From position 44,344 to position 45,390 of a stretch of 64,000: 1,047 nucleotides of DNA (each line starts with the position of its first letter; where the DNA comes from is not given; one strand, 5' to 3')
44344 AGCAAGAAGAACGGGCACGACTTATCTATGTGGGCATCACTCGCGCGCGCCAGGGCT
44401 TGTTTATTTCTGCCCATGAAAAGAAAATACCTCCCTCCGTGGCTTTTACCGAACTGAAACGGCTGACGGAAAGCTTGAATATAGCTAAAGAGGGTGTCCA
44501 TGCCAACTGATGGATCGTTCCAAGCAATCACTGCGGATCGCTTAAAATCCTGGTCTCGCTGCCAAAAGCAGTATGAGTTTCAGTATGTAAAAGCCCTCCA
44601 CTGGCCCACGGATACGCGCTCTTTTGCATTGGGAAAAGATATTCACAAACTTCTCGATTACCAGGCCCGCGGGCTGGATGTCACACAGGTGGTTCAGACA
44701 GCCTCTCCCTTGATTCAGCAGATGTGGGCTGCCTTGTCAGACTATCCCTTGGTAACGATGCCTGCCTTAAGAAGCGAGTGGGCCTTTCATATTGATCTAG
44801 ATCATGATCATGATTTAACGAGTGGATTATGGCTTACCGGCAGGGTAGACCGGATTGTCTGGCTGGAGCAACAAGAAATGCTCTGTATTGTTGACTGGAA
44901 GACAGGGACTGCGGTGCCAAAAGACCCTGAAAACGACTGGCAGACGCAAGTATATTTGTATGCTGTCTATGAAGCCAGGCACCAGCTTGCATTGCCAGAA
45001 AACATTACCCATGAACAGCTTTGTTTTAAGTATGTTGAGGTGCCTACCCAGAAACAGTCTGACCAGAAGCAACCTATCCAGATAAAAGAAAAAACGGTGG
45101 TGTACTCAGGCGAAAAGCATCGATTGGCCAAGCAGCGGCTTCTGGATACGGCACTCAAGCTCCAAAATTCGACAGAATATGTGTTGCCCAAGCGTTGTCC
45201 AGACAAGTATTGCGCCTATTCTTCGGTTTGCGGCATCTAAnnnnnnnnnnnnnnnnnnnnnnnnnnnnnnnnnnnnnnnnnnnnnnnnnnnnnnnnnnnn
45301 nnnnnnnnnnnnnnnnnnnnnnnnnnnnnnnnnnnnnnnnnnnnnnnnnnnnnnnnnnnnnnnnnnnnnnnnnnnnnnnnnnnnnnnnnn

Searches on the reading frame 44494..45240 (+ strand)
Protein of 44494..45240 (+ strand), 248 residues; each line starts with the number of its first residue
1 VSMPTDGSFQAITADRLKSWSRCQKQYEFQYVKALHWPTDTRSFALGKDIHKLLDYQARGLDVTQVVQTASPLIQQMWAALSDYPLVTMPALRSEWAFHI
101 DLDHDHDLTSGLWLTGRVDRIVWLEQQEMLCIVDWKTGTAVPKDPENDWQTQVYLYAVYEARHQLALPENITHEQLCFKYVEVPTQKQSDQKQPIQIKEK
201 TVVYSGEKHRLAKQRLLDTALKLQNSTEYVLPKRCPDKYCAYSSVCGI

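Call 73: search_protein_families(library=pfam, proteins=[window:44494-45240:+], max_evalue=0.0001)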
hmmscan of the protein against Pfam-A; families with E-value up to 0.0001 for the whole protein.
window:44494-45240:+ (248 aa): 1 family
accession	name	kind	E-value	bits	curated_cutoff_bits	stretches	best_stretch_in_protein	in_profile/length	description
PF12705.13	PDDEXK_1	-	1e-19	71.9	22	1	12-246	2-246/247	PD-(D/E)XK nuclease superfamily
